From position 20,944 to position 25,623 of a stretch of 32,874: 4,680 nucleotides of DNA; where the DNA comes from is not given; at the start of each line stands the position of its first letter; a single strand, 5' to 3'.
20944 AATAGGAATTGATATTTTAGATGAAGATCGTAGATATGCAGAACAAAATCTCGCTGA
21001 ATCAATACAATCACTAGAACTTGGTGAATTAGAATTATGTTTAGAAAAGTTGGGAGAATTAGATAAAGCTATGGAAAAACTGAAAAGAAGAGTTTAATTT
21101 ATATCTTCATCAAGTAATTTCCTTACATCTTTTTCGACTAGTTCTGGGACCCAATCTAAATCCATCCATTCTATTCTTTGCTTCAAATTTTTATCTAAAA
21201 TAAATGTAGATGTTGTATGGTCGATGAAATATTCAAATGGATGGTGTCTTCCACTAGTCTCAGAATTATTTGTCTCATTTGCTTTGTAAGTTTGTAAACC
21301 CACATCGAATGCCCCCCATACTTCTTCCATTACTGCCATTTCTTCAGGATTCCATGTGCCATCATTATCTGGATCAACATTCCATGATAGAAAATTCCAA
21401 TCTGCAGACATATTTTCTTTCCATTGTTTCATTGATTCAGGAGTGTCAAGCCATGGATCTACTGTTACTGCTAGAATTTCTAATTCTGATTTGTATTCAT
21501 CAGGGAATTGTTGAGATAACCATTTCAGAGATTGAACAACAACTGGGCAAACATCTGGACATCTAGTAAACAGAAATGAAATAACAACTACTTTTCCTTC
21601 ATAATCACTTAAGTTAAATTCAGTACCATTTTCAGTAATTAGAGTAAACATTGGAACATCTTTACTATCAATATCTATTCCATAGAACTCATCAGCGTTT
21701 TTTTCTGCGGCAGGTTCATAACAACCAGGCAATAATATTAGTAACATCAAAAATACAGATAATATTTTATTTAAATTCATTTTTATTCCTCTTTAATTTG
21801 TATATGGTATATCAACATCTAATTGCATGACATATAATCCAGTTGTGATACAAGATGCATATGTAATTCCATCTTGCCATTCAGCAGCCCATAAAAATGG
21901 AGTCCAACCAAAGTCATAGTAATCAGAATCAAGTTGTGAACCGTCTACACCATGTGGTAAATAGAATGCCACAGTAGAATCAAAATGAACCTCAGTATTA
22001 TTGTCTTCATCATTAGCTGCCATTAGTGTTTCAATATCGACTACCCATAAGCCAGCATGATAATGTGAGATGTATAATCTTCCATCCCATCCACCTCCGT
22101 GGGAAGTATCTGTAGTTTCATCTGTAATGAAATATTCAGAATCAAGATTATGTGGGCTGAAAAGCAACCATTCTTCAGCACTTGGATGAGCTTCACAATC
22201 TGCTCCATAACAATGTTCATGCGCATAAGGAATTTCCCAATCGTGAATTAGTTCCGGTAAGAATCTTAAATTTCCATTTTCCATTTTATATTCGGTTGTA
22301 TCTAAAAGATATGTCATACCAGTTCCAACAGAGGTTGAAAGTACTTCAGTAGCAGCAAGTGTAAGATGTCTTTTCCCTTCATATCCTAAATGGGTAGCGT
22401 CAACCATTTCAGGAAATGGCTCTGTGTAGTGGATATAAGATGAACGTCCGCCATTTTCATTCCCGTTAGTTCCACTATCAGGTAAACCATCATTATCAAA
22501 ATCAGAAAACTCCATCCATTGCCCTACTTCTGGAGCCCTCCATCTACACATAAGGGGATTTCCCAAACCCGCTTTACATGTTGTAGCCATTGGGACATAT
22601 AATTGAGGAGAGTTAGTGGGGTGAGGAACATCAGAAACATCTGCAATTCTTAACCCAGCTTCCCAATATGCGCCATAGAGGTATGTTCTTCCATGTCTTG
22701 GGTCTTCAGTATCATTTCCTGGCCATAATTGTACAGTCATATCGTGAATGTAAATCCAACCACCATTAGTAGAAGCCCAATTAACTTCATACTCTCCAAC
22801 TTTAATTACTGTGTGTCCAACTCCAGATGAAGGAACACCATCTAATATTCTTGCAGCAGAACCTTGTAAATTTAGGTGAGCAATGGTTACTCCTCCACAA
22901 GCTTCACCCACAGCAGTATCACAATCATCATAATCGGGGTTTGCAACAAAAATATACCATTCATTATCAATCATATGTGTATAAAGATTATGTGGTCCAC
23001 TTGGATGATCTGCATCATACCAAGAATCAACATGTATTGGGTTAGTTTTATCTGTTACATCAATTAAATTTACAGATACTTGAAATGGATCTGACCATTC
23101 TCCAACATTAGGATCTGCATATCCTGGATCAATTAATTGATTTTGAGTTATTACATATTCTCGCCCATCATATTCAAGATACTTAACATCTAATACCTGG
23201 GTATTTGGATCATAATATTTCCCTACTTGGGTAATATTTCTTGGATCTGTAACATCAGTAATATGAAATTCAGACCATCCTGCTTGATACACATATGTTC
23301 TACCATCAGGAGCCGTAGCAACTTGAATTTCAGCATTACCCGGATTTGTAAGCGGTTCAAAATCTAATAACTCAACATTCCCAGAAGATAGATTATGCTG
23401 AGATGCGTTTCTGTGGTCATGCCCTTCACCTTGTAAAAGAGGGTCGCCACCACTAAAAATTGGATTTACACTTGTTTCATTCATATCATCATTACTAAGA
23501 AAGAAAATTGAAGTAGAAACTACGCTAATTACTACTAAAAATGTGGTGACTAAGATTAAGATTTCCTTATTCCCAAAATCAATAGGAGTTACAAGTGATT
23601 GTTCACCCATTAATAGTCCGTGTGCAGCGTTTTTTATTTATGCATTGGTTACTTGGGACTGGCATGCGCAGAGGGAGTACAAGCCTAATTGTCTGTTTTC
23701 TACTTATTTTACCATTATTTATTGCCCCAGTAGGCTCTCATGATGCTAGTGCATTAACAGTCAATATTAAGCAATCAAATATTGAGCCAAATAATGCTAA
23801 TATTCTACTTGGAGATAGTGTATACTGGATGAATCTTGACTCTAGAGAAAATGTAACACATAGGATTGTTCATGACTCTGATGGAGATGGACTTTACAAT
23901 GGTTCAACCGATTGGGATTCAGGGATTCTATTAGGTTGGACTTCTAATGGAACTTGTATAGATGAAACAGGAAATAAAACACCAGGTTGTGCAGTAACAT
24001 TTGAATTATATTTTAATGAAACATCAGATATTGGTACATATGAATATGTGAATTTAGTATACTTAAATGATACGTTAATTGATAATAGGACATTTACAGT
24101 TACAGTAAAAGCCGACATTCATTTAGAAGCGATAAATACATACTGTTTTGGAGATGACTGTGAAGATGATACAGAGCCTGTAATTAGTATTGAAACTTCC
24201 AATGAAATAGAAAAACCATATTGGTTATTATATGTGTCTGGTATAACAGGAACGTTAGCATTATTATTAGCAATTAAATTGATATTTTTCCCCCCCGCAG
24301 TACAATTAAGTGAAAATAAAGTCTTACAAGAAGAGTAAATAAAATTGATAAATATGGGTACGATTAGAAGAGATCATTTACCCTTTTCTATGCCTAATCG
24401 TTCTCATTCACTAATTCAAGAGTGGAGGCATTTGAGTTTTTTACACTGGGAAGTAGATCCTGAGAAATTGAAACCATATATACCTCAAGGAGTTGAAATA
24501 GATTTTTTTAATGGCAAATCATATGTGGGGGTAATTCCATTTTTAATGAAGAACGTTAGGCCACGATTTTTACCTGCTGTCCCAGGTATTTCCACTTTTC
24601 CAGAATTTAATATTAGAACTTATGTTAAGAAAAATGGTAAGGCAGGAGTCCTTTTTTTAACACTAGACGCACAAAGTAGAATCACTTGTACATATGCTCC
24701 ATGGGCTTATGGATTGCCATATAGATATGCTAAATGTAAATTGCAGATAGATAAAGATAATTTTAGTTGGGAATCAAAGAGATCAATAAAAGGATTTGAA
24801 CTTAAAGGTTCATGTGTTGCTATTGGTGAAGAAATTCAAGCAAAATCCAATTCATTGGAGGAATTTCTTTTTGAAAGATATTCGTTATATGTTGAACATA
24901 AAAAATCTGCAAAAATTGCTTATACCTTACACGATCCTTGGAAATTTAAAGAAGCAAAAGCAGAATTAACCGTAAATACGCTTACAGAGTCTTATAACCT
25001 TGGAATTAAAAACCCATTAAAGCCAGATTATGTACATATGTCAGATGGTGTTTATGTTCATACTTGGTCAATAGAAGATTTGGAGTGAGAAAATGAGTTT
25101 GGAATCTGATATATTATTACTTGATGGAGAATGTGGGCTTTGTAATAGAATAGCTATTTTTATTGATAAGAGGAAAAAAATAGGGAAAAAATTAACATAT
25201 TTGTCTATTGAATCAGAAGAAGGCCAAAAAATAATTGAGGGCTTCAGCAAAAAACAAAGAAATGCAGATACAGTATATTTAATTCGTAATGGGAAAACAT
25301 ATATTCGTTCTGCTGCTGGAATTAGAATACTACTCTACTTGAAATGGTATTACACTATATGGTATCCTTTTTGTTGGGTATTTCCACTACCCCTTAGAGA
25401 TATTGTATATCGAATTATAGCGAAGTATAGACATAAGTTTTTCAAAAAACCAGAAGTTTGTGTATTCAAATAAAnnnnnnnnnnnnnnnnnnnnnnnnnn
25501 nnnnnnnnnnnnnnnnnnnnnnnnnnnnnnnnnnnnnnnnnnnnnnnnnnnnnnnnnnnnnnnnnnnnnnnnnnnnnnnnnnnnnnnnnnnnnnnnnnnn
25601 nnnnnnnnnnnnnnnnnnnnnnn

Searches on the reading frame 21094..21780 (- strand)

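Call 11: search_protein_families(library=pfam, proteins=[window:21094-21780:-], max_evalue=0.0001)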
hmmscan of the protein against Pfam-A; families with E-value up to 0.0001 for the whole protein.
window:21094-21780:- (228 aa): 3 families
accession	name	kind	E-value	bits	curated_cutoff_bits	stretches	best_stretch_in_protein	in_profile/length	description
PF02630.20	SCO1-SenC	-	2.8e-22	79.6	22.8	1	44-198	3-131/134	SCO1/SenC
PF00578.27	AhpC-TSA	-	3e-10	40.6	26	1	40-131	3-87/124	AhpC/TSA family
PF08534.16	Redoxin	-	4.4e-06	27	26.6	1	41-122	5-83/148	Redoxin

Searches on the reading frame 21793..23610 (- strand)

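Call 11: search_protein_families(library=pfam, proteins=[window:21793-23610:-], max_evalue=0.0001)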
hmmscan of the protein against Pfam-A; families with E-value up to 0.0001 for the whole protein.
window:21793-23610:- (605 aa): 0 families

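Call 30: search_protein_families(library=ncbifam, proteins=[window:21793-23610:-], max_evalue=0.1)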
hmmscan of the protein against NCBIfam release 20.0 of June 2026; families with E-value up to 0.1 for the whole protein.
window:21793-23610:- (605 aa): 1 family
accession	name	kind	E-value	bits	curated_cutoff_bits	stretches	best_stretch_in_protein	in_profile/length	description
NF038139.1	Reg_Aceta_RamB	equivalog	0.079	11.6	700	0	84-129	355-400/465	acetate metabolism transcriptional regulator RamB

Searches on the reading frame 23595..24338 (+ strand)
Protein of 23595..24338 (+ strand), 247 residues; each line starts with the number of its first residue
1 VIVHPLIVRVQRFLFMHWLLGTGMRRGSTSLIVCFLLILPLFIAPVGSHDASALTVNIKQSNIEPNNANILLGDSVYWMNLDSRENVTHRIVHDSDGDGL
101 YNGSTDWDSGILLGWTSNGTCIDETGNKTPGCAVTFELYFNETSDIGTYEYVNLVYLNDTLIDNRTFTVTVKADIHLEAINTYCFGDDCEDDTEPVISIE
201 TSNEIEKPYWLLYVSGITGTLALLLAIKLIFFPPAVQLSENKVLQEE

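Call 11: search_protein_families(library=pfam, proteins=[window:23595-24338:+], max_evalue=0.0001)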
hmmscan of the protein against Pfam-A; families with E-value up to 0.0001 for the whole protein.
window:23595-24338:+ (247 aa): 0 families

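Call 30: search_protein_families(library=ncbifam, proteins=[window:23595-24338:+], max_evalue=0.1)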
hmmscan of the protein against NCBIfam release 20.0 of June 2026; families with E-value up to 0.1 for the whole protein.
window:23595-24338:+ (247 aa): 1 family
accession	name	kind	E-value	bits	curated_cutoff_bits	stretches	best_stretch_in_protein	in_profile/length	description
NF001264.0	PRK00226.1-5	equivalog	0.053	13.3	180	0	65-137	81-151/158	transcription elongation factor GreA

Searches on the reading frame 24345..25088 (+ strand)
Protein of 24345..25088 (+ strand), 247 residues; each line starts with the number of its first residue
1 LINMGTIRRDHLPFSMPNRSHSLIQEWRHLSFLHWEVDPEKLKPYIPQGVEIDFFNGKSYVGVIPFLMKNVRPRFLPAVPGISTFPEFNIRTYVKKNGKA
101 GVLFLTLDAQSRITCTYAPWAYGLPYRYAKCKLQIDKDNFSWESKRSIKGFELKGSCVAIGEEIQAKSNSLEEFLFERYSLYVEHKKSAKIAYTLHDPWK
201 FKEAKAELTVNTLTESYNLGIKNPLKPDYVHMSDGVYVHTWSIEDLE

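Call 11: search_protein_families(library=pfam, proteins=[window:24345-25088:+], max_evalue=0.0001)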
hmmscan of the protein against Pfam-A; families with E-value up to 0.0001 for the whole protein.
window:24345-25088:+ (247 aa): 1 family
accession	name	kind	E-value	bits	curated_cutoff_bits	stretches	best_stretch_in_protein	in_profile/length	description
PF09844.14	DUF2071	-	3.6e-61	206.9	27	1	25-236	2-211/212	Uncharacterized conserved protein (COG2071)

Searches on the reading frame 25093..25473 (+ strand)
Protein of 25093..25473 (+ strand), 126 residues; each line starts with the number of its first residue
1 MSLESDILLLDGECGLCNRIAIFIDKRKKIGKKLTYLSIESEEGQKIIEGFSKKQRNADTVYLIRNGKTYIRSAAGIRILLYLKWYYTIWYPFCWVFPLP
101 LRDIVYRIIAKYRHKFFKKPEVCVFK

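Call 11: search_protein_families(library=pfam, proteins=[window:25093-25473:+], max_evalue=0.0001)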
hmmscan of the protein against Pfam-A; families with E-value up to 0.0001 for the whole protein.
window:25093-25473:+ (126 aa): 1 family
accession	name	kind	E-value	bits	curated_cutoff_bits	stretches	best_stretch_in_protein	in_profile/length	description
PF04134.17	DCC1-like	-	1.3e-19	71.9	27.8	1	9-119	2-113/113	DCC1-like thiol-disulfide oxidoreductase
